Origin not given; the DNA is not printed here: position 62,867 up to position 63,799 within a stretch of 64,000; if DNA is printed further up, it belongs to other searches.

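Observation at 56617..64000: tRNA-targeting integrative element with a satellite/PICI-like replication-regulation module, cargo side cut off by the window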

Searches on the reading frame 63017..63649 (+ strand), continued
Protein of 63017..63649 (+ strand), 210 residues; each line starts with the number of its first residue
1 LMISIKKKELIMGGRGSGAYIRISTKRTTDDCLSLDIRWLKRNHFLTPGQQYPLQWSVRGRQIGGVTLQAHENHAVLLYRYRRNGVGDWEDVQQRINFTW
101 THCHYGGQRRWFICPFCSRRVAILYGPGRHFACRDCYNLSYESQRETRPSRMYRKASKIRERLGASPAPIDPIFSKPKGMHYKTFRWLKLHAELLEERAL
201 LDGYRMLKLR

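Call 93: search_protein_families(library=phrogs, proteins=[L126:220-1386:-, L126:1509-2210:-, L126:2717-3169:+, L126:4121-4462:+, L126:4464-4736:+, L126:4752-5612:+, L126:5596-7107:+, L126:7423-7863:+, L126:7935-8357:+, L126:8358-8900:+], max_evalue=0.001)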
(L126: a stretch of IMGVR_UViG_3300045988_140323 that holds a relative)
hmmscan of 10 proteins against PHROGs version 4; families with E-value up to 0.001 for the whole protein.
L126:220-1386:- (388 aa): 9 families
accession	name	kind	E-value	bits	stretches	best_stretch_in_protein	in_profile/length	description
phrog_1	-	integration and excision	3.9e-68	232.2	1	7-386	116-452/611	integrase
phrog_216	-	integration and excision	3.8e-36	125.7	1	144-385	19-240/301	integrase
phrog_7685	-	integration and excision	2.6e-22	80.5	1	257-384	122-238/240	integrase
phrog_23783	-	integration and excision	2e-12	48.3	1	1-171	1-155/162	integrase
phrog_26960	-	unknown function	2.6e-07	32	1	7-129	12-130/146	-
phrog_4710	-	unknown function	4.3e-07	30.7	1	68-247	25-192/211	-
phrog_35951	-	unknown function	1.4e-06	29.7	1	315-374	9-67/97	-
phrog_7269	-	integration and excision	1.1e-05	26.3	1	301-381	6-81/89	integrase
phrog_23271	-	unknown function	1.8e-05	25.6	1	330-382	12-63/67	-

L126:1509-2210:- (233 aa): 35 families (the best 25 are shown)
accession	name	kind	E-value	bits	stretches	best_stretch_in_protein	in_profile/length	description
phrog_8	-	transcription regulation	4e-21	76.8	1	27-134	78-165/346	transcriptional regulator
phrog_3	-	transcription regulation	3.1e-17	64.5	1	23-167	86-241/430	transcriptional repressor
phrog_4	-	transcription regulation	7.8e-14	52.5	1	26-93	137-200/400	transcriptional repressor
phrog_1994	-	DNA, RNA and nucleotide metabolism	1.7e-13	51.8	1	27-94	1-68/170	DNA binding protein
phrog_2439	-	transcription regulation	1.2e-11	45.1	1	26-86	8-68/367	transcriptional regulator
phrog_2967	-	transcription regulation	1.4e-11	45.4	1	26-133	11-122/225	transcriptional regulator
phrog_7950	-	transcription regulation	7e-09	36.6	1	28-65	10-47/68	transcriptional repressor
phrog_2328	-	transcription regulation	1.4e-08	35.6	1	29-91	19-81/128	transcriptional repressor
phrog_4836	-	transcription regulation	2.4e-08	34.8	1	20-86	70-136/194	CII-like regulator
phrog_5823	-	transcription regulation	4.7e-08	33.6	1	29-86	10-68/404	transcriptional regulator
phrog_1124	-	transcription regulation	5.8e-08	33.5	1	28-77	11-59/177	transcriptional regulator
phrog_2104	-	unknown function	6e-08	33.8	1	23-63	37-77/103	-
phrog_4779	-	transcription regulation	3.3e-07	31.7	1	28-67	5-44/98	transcriptional regulator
phrog_4151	-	DNA, RNA and nucleotide metabolism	6.9e-07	30.2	1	32-71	14-53/154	DNA binding protein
phrog_638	-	transcription regulation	7e-07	30.2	1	30-88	8-67/145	transcriptional regulator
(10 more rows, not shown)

L126:2717-3169:+ (150 aa): 1 family
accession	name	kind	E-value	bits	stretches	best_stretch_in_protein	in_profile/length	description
phrog_5227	-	unknown function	8.8e-49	165.8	1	2-131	1-128/128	-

L126:4121-4462:+ (113 aa): 1 family
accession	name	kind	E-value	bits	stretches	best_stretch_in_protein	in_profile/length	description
phrog_2113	-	unknown function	7.4e-23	81.6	1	4-101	7-103/113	-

L126:4464-4736:+ (90 aa): 4 families
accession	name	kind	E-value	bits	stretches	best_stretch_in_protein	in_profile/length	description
phrog_10458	-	unknown function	3.3e-15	57.1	1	1-87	1-88/91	-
phrog_66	-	integration and excision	4.2e-07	31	1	24-87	80-141/412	excisionase and transcriptional regulator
phrog_4745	-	DNA, RNA and nucleotide metabolism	0.00036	21.3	1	28-86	22-84/107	DNA binding protein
phrog_668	-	DNA, RNA and nucleotide metabolism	0.00041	21.1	1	4-88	31-112/181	HTH DNA binding protein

L126:4752-5612:+ (286 aa): 5 families
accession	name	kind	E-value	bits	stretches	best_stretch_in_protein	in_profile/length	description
phrog_695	-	DNA, RNA and nucleotide metabolism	4e-18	66.5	1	62-283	56-274/704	DNA polymerase/primase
phrog_9765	-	DNA, RNA and nucleotide metabolism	4.1e-14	52.5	1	64-170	87-191/939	DNA primase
phrog_256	-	DNA, RNA and nucleotide metabolism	2.1e-11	44.1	1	63-167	71-173/798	DNA helicase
phrog_2135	-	DNA, RNA and nucleotide metabolism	8.9e-10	38.5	1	69-274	514-707/713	DNA primase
phrog_25531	-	unknown function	0.0004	20.3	1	64-134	58-133/617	-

L126:5596-7107:+ (503 aa): 11 families
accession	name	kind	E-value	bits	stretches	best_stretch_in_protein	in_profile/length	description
phrog_864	-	DNA, RNA and nucleotide metabolism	1e-84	286.8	1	87-460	228-601/1064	DNA primase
phrog_1829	-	DNA, RNA and nucleotide metabolism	6.7e-49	167.7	1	127-461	408-739/772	DNA primase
phrog_7601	-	unknown function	5.3e-48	164.9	1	207-449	2-244/289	-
phrog_6088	-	DNA, RNA and nucleotide metabolism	7.3e-33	114.9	1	141-445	428-729/772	DNA primase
phrog_1156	-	DNA, RNA and nucleotide metabolism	4.8e-27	95.8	1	143-441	481-766/855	DNA primase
phrog_1883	-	DNA, RNA and nucleotide metabolism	5.7e-20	72.2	1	140-412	410-686/756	DNA helicase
phrog_2478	-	DNA, RNA and nucleotide metabolism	6.8e-20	71.8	1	143-412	506-774/854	DNA polymerase/primase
phrog_12939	-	DNA, RNA and nucleotide metabolism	2.2e-19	71.4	1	146-313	135-302/368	DNA primase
phrog_16213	-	DNA, RNA and nucleotide metabolism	3.9e-17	62.8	1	141-356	311-528/732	DNA primase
phrog_16950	-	DNA, RNA and nucleotide metabolism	1.5e-11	43.9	1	143-415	479-764/843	DNA primase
phrog_36509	-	DNA, RNA and nucleotide metabolism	7.6e-05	21.7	1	117-256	532-670/1078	DNA primase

L126:7423-7863:+ (146 aa): 0 families

L126:7935-8357:+ (140 aa): 2 families
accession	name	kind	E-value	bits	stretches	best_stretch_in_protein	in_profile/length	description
phrog_248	-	transcription regulation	8.7e-36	124.4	1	3-136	13-143/161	transcriptional activator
phrog_34922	-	unknown function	6.2e-11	43.2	1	53-136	2-85/92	-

L126:8358-8900:+ (180 aa): 0 families

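Call 99: search_protein_families(library=pfam, proteins=[L102:591-2054:-, L102:3365-4963:+, L102:5103-6380:+, L102:6657-7205:+, L107:4346-5230:+, L107:6326-8221:+, L107:8218-8940:+, L107:9012-9554:+, L126:7423-7863:+, L126:8358-8900:+], max_evalue=0.001)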
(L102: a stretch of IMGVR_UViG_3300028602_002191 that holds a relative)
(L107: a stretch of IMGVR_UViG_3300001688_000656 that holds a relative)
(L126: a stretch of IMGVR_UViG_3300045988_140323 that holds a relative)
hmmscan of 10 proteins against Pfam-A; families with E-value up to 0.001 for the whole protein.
L102:591-2054:- (487 aa): 3 families
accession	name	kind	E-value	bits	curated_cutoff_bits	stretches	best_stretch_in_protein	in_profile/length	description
PF08797.16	HIRAN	-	4.8e-13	49.2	24.7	1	6-91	3-82/96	HIRAN domain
PF01541.30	GIY-YIG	-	2.2e-10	41.1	22.6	1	158-241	3-77/78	GIY-YIG catalytic domain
PF01476.26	LysM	-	5e-09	36.4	20.9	1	439-481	1-42/43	LysM domain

L102:3365-4963:+ (532 aa): 2 families
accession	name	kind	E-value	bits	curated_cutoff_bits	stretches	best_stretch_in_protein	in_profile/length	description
PF08706.16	D5_N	-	9.3e-25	88.1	22.4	1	78-242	1-144/145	D5 N terminal like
PF03288.22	Pox_D5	-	4.1e-09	37.2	21.4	1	461-524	2-69/86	Poxvirus D5 protein-like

L102:5103-6380:+ (425 aa): 2 families
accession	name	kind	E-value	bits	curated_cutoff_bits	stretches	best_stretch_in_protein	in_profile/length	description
PF08273.17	Zn_Ribbon_Prim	-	3.9e-11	43.5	23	1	24-60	3-37/37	Zinc-binding domain of primase-helicase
PF01807.25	Zn_ribbon_DnaG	-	1.9e-05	24.8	24.9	1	19-87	28-94/98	CHC2 zinc finger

L102:6657-7205:+ (182 aa): 5 families
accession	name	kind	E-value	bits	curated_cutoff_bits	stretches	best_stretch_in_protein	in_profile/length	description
PF07278.17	DUF1441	-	1.4e-05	25.5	35.1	1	107-177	72-142/147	Protein of unknown function (DUF1441)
PF12728.13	HTH_17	-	6.3e-05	23.6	27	1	21-50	5-31/51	Helix-turn-helix domain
PF01381.28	HTH_3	-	0.00044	20.7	23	0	19-39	11-31/55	Helix-turn-helix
PF15943.11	YdaS_toxin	-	0.00046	20.4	30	1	19-45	10-37/65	Bacterial toxin YdaS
PF18090.7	SoPB_HTH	-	0.00083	19.9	27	0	21-48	23-50/75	Centromere-binding protein HTH domain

L107:4346-5230:+ (294 aa): 0 families

L107:6326-8221:+ (631 aa): 7 families
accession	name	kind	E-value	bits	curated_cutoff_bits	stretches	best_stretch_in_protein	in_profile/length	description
PF13481.12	AAA_25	-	5.5e-25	88.6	27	1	341-519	10-194/195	AAA domain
PF13362.12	Toprim_3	-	4.6e-12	46.7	27.2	1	215-313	2-94/95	Toprim domain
PF13662.12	Toprim_4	-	1.4e-05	25.7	25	1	215-282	3-73/85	Toprim domain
PF13384.12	HTH_23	-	7.5e-05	22.9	24.6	1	595-629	10-45/50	Homeodomain-like domain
PF13412.12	HTH_24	-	0.00032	20.7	21.9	1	602-628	17-43/48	Winged helix-turn-helix DNA-binding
PF12802.13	MarR_2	-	0.00037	21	27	1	595-628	14-46/61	MarR family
PF09339.16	HTH_IclR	-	0.00041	20.5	22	0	600-627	16-43/52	IclR helix-turn-helix domain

L107:8218-8940:+ (240 aa): 0 families

L107:9012-9554:+ (180 aa): 0 families

L126:7423-7863:+ (146 aa): 0 families

L126:8358-8900:+ (180 aa): 0 families
